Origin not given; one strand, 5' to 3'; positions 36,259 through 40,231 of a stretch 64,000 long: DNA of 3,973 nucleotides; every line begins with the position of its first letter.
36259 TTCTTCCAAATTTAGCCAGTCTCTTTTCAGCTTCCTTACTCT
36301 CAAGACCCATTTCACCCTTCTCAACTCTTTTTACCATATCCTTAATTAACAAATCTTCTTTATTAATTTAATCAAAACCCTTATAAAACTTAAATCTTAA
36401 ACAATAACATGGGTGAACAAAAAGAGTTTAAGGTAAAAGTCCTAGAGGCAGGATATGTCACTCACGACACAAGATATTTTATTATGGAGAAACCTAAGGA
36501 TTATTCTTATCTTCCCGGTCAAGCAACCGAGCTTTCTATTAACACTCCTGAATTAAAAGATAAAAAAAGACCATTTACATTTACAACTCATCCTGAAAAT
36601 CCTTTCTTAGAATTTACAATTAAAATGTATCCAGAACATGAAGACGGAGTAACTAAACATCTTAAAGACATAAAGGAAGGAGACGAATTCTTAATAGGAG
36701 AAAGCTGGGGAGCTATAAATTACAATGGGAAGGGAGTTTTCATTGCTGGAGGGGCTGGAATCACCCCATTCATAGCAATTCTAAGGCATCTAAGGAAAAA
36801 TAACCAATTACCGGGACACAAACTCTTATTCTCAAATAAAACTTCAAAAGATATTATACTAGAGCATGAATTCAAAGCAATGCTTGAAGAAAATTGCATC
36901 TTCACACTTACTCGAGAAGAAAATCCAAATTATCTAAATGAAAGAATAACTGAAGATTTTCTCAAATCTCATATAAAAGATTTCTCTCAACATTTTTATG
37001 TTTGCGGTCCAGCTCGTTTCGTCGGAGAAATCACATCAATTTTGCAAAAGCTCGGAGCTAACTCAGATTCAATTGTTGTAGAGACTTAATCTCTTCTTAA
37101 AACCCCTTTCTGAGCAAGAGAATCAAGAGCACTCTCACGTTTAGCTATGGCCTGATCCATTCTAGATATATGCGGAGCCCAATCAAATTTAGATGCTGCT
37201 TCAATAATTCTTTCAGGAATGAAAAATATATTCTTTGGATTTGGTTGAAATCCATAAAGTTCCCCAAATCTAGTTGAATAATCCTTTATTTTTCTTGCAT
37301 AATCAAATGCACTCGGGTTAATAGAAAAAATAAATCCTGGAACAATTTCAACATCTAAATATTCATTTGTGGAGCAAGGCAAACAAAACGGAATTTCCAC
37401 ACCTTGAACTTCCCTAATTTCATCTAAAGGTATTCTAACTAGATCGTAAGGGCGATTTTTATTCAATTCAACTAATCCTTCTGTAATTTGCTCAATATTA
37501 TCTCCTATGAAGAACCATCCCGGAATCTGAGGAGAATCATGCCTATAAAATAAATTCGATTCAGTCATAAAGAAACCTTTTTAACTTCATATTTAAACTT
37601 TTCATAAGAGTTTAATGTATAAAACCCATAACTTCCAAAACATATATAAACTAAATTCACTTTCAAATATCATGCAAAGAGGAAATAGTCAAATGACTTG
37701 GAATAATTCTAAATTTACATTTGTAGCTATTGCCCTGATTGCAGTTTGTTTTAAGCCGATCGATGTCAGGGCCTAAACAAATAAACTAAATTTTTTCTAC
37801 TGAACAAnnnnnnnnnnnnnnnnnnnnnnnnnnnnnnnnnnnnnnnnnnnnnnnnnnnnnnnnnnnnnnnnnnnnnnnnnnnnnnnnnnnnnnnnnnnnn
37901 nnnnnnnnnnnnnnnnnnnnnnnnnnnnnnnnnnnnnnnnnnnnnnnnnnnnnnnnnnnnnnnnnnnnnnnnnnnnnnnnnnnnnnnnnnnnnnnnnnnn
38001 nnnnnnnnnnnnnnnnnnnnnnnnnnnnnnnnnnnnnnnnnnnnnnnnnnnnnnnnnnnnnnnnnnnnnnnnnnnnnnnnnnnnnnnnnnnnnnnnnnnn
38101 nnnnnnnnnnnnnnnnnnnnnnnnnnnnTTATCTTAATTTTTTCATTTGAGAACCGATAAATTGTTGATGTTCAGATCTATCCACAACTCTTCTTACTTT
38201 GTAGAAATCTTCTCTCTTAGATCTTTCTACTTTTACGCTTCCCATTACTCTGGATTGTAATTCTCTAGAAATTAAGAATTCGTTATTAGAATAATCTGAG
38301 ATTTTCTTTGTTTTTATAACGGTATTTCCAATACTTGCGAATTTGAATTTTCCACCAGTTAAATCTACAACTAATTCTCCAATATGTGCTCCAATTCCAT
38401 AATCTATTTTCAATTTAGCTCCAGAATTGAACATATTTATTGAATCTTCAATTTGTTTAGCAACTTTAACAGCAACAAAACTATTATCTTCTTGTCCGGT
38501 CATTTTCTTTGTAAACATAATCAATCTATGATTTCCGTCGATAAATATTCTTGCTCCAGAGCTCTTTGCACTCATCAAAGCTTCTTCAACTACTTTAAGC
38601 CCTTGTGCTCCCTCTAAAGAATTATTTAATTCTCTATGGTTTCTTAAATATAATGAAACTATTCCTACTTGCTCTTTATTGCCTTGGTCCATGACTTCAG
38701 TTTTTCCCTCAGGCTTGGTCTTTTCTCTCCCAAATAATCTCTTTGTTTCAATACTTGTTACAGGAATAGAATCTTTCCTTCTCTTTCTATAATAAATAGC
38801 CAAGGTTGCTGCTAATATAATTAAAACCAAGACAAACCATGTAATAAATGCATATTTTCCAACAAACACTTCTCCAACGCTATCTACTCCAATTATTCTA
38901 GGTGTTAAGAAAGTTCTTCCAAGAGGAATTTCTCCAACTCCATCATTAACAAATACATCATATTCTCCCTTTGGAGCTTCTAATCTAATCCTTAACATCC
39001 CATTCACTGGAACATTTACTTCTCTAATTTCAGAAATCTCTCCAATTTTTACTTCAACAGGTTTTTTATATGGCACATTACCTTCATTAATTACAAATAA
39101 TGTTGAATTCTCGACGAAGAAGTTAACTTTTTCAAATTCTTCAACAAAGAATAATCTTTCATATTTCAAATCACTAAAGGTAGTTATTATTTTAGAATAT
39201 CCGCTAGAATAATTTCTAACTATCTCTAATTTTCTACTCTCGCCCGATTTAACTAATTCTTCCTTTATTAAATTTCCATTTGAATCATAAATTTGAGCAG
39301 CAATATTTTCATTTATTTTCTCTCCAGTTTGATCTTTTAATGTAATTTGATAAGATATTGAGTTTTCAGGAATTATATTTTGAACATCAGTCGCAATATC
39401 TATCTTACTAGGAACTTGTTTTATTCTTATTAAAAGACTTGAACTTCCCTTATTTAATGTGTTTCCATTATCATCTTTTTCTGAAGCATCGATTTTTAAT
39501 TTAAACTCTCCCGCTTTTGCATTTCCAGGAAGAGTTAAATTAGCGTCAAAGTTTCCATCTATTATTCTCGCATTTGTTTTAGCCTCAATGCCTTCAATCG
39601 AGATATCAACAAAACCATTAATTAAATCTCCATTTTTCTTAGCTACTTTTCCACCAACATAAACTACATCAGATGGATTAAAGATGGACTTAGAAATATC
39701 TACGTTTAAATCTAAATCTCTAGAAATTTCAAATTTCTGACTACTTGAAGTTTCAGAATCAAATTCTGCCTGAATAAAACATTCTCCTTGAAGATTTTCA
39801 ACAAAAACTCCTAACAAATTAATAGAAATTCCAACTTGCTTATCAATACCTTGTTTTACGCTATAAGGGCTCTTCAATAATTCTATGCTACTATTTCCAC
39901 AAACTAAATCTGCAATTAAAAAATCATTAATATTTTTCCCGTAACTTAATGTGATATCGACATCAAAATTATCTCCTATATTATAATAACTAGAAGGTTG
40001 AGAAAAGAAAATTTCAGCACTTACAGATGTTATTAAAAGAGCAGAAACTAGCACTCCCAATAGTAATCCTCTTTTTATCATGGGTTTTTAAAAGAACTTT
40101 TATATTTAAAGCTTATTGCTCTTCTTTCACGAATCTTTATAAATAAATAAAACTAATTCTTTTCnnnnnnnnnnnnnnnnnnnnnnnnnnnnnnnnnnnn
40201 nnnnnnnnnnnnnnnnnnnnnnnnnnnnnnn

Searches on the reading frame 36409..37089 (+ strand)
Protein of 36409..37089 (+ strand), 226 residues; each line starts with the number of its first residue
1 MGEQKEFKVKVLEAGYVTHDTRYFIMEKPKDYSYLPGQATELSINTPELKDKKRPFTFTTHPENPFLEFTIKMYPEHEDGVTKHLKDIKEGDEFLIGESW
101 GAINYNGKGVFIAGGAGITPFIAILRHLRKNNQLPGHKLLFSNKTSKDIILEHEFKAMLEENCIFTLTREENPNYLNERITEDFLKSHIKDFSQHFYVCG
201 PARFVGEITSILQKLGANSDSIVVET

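Call 41: search_protein_families(library=pfam, proteins=[window:36409-37089:+], max_evalue=0.001)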
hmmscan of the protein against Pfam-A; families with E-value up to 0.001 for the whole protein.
window:36409-37089:+ (226 aa): 4 families
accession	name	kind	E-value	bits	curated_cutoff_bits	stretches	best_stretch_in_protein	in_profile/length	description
PF00175.26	NAD_binding_1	-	1.4e-14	55.1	22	1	111-206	1-105/109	Oxidoreductase NAD-binding domain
PF08030.17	NAD_binding_6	-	1.9e-05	25.2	22.2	1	110-149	5-49/156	Ferric reductase NAD binding domain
PF00970.30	FAD_binding_6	-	2.3e-05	25.1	21.1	1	10-105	3-99/99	Oxidoreductase FAD-binding domain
PF08022.18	FAD_binding_8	-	0.00022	21.7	22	1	7-87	2-84/109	FAD-binding domain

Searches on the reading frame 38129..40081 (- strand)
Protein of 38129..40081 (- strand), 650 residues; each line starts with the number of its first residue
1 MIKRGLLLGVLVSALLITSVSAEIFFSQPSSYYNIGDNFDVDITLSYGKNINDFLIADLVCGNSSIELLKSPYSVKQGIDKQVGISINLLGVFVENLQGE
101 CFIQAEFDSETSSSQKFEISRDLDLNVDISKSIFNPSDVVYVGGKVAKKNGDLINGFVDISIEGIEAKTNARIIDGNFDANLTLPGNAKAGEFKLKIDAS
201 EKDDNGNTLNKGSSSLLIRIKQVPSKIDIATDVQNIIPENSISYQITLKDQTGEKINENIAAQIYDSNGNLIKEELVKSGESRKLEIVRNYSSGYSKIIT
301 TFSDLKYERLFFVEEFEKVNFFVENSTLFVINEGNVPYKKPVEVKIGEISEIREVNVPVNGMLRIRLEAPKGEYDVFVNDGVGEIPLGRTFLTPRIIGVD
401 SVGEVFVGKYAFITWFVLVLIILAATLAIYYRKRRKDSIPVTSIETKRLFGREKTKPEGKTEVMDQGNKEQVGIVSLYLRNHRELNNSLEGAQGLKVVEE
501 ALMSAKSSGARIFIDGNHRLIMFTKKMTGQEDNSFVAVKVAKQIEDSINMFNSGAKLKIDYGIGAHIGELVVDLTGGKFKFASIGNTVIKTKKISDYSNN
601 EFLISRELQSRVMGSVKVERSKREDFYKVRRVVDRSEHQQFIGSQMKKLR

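Call 9: search_protein_families(library=pfam, proteins=[window:38129-40081:-], max_evalue=0.001)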
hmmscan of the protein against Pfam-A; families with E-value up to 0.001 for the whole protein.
window:38129-40081:- (650 aa): 1 family
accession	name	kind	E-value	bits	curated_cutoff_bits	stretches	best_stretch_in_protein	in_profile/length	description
PF01835.25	MG2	-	0.00043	21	32.8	0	132-205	9-85/96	MG2 domain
